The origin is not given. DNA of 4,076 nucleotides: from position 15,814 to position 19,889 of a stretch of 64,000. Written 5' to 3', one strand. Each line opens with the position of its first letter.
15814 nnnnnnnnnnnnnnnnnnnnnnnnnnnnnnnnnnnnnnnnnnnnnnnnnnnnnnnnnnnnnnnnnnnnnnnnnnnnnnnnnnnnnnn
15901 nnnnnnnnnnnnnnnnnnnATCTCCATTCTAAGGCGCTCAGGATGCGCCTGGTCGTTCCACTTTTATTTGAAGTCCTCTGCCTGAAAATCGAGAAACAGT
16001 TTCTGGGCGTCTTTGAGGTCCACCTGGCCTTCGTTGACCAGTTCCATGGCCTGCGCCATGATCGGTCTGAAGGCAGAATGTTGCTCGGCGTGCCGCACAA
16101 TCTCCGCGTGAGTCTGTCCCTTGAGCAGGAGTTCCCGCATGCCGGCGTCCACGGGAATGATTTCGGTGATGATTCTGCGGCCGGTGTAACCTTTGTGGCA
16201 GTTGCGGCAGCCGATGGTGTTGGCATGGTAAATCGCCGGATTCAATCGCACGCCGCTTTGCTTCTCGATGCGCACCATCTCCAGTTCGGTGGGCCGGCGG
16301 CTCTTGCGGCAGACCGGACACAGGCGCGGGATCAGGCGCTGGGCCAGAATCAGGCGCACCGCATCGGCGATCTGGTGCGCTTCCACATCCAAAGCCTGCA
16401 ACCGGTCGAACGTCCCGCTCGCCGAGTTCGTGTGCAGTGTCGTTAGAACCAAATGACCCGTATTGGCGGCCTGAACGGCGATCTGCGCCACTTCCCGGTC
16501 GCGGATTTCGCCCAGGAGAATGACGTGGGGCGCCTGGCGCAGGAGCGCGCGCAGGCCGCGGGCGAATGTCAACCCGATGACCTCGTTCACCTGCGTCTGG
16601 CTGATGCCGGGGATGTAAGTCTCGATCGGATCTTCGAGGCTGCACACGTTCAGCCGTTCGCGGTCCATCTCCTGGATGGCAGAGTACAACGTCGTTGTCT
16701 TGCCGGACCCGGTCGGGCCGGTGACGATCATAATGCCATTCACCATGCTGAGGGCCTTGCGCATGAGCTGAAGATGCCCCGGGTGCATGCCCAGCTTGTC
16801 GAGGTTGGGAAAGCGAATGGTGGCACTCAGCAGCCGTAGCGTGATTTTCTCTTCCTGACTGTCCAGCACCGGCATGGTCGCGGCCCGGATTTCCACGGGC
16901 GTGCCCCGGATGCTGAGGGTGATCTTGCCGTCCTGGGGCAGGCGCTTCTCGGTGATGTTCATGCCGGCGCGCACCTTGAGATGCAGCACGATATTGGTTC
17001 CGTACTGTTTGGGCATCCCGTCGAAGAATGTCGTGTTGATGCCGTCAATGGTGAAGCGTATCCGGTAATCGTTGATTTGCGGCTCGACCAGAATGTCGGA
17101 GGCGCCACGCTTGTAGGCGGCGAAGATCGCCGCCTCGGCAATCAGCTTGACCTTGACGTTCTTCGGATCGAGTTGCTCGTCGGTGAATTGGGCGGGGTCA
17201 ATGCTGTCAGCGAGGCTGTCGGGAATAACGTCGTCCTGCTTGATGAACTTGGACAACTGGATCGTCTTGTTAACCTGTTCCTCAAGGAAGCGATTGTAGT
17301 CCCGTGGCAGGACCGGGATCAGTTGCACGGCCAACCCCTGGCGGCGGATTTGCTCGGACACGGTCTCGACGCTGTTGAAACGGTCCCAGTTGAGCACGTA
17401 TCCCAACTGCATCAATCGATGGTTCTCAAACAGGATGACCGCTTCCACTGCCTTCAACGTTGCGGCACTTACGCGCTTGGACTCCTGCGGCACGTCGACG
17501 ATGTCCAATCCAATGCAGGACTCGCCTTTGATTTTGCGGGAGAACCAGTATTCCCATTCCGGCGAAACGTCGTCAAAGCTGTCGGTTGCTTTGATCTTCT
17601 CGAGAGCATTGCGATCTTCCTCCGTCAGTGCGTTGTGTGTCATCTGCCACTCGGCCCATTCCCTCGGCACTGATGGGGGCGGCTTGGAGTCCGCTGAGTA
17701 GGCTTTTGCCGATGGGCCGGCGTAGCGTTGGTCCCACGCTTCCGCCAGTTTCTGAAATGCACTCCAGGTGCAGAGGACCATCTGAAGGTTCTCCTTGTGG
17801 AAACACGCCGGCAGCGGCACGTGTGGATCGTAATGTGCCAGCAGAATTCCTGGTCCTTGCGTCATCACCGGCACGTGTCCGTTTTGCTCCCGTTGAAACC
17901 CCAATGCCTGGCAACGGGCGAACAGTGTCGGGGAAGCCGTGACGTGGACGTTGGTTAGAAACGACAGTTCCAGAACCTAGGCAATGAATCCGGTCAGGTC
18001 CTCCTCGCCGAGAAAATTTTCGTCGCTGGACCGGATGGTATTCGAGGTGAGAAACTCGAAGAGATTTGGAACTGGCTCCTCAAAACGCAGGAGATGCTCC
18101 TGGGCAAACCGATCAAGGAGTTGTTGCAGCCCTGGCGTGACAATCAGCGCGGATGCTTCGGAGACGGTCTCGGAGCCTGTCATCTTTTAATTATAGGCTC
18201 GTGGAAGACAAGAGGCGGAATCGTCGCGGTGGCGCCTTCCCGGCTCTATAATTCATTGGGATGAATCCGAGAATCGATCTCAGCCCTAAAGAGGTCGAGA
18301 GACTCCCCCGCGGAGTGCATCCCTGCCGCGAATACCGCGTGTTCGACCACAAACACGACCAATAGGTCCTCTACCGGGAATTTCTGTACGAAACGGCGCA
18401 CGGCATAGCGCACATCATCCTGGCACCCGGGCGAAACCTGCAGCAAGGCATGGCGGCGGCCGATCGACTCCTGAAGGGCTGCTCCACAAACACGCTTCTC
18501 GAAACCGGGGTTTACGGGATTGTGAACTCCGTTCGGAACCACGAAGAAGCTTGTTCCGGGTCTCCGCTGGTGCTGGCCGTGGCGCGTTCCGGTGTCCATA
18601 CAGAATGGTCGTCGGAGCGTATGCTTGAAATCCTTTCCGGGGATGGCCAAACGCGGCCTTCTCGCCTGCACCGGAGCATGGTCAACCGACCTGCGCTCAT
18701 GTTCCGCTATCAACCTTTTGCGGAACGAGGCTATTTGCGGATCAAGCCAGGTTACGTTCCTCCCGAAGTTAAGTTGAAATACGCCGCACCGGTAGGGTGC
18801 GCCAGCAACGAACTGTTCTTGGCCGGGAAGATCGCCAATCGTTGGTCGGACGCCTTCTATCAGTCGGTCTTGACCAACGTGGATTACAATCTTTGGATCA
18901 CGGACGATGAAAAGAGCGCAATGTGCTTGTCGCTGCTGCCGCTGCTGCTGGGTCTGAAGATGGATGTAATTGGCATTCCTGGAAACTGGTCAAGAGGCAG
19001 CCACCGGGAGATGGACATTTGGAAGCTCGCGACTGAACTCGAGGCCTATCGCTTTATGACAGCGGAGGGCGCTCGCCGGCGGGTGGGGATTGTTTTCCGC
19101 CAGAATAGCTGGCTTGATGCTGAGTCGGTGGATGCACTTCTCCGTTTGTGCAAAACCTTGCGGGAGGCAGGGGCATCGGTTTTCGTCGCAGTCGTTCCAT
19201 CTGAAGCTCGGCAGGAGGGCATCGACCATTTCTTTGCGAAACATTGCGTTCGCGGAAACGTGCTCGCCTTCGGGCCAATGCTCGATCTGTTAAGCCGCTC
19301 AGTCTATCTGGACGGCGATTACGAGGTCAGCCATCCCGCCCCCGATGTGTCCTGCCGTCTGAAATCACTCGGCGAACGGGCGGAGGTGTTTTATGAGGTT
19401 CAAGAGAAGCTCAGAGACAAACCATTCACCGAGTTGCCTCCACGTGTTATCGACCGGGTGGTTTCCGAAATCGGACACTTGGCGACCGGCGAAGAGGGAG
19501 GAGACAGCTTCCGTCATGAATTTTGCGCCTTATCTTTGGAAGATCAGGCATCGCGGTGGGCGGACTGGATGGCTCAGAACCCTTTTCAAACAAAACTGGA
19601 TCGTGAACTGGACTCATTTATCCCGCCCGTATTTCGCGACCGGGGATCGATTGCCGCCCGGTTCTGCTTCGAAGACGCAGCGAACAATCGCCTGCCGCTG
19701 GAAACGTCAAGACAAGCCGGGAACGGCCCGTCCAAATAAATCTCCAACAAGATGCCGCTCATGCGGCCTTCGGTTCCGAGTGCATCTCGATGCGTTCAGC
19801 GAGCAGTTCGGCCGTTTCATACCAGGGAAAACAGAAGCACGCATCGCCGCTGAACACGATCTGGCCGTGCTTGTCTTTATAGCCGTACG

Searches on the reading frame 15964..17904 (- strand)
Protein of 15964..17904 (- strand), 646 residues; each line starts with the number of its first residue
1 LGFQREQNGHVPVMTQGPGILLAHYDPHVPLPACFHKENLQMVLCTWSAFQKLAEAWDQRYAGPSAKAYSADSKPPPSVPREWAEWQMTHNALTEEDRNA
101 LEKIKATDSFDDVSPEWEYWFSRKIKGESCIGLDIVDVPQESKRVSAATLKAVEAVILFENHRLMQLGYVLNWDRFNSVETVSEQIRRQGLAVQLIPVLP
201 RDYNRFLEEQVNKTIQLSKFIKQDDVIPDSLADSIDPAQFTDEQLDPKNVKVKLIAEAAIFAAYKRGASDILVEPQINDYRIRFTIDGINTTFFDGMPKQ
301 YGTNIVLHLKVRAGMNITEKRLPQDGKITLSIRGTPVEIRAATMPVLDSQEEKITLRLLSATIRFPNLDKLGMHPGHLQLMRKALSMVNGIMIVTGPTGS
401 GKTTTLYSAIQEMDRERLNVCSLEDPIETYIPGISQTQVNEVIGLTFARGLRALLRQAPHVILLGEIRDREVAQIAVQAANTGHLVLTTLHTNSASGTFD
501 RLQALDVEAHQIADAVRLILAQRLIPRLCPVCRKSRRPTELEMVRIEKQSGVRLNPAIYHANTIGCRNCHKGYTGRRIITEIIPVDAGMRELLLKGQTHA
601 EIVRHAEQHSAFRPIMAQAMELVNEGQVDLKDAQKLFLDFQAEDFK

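Call 6: search_protein_families(library=pfam, proteins=[window:15964-17904:-], max_evalue=0.01)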
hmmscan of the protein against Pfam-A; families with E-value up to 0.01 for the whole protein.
window:15964-17904:- (646 aa): 9 families
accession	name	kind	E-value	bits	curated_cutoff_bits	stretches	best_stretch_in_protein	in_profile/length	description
PF00437.27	T2SSE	-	8.2e-107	357.5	24.9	1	250-633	7-368/370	Type II/IV secretion system protein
PF13173.12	AAA_14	-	0.00063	20.2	27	1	390-478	3-82/129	AAA domain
PF13604.12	AAA_30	-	0.0012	19.1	27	1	378-418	7-47/191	AAA domain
PF03266.21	NTPase_1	-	0.0026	18.1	23.9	0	392-421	2-31/168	NTPase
PF25199.1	nSTAND_NTPase5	-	0.0027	18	34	1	391-426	43-79/145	Novel STAND NTPase 5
PF13401.12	AAA_22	-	0.0034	18.1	27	1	389-416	5-32/130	AAA domain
PF13191.12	AAA_16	-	0.0048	17.8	32.6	0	388-488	23-121/167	AAA ATPase domain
PF00004.35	AAA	-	0.0051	17.7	21.2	1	392-467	1-66/131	ATPase family associated with various cellular activities (AAA)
PF13555.12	AAA_29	-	0.0071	16.5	27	0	389-406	22-39/61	P-loop containing region of AAA domain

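Call 87: search_protein_families(library=ncbifam, proteins=[window:15964-17904:-], max_evalue=0.01)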
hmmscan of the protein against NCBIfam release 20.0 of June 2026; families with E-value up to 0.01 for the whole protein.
window:15964-17904:- (646 aa): 19 families
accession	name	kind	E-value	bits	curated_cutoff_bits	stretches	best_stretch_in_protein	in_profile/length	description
NF007755.0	PRK10436.1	equivalog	8.4e-114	380.8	617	1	245-635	79-457/465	type II secretion system protein GspE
TIGR02533.1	type_II_gspE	equivalog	3.2e-113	379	630.25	1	179-630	34-479/486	type II secretion system ATPase GspE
TIGR02538.1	type_IV_pilB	equivalog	9.3e-104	348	675.65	1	187-635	112-560/564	type IV-A pilus assembly ATPase PilB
NF053534.1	T4PilAsmATPsTfpB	equivalog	8.7e-96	321.6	850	1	192-630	141-575/584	type IV pilus assembly ATPase TfpB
NF041000.1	ATPase_ComGA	equivalog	1e-71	241.1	300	1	260-526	4-266/267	competence type IV pilus ATPase ComGA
TIGR01420.1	pilT_fam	subfamily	1e-40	140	319.1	1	262-525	8-260/343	PilT/PilU family type 4a pilus ATPase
TIGR02525.1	plasmid_TraJ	equivalog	3.4e-26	92.1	368.3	1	334-526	97-299/372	plasmid transfer ATPase TraJ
TIGR02524.1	dot_icm_DotB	equivalog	1.7e-20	73.5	463.3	1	352-527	103-287/358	Dot/Icm type IV secretion system ATPase DotB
NF058587.1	archaellum_moto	equivalog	5.2e-15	55.2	550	1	392-537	278-429/527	archaellum flagellar ATPase motor FlaI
TIGR02788.1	VirB11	equivalog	2e-14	53.3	249.95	1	379-509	135-269/308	P-type DNA transfer ATPase VirB11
TIGR02782.1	TrbB_P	equivalog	8.8e-13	48.2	304.55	1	379-512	127-262/303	P-type conjugative transfer ATPase TrbB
TIGR03819.1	heli_sec_ATPase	hypoth_equivalog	3e-12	46.4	373.15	1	313-518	107-313/340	TadA family conjugal transfer-associated ATPase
NF010469.0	PRK13894.1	subfamily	4.4e-12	46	508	1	379-508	140-270/320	conjugal transfer ATPase TrbB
NF010407.0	PRK13833.1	subfamily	1.1e-11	44.8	499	1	378-512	134-269/323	conjugal transfer protein TrbB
NF010425.0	PRK13851.1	equivalog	1.7e-07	30.5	461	1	376-505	149-283/344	type IV secretion system protein VirB11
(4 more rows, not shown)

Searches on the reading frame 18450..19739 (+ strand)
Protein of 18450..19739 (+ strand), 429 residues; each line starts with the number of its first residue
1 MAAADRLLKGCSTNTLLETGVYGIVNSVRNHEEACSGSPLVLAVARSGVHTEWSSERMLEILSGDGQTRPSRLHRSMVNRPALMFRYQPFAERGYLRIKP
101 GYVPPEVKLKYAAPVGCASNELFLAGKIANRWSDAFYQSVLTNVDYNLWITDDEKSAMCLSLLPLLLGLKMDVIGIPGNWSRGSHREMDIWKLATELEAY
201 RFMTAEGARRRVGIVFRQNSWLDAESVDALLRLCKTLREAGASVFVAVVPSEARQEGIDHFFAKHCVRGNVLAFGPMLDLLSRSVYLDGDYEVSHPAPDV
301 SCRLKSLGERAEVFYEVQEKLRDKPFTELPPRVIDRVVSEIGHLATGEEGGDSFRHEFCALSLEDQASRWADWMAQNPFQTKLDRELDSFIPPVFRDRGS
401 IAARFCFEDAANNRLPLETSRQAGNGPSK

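Call 6: search_protein_families(library=pfam, proteins=[window:18450-19739:+], max_evalue=0.01)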
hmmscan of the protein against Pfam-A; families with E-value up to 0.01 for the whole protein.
window:18450-19739:+ (429 aa): 1 family
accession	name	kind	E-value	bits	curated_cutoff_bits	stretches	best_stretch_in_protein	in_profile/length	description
PF12965.13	DUF3854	-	0.0039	17.5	23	1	136-265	1-126/130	Domain of unknown function (DUF3854)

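Call 87: search_protein_families(library=ncbifam, proteins=[window:18450-19739:+], max_evalue=0.01)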
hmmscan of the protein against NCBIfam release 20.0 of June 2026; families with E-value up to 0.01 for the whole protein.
window:18450-19739:+ (429 aa): 0 families
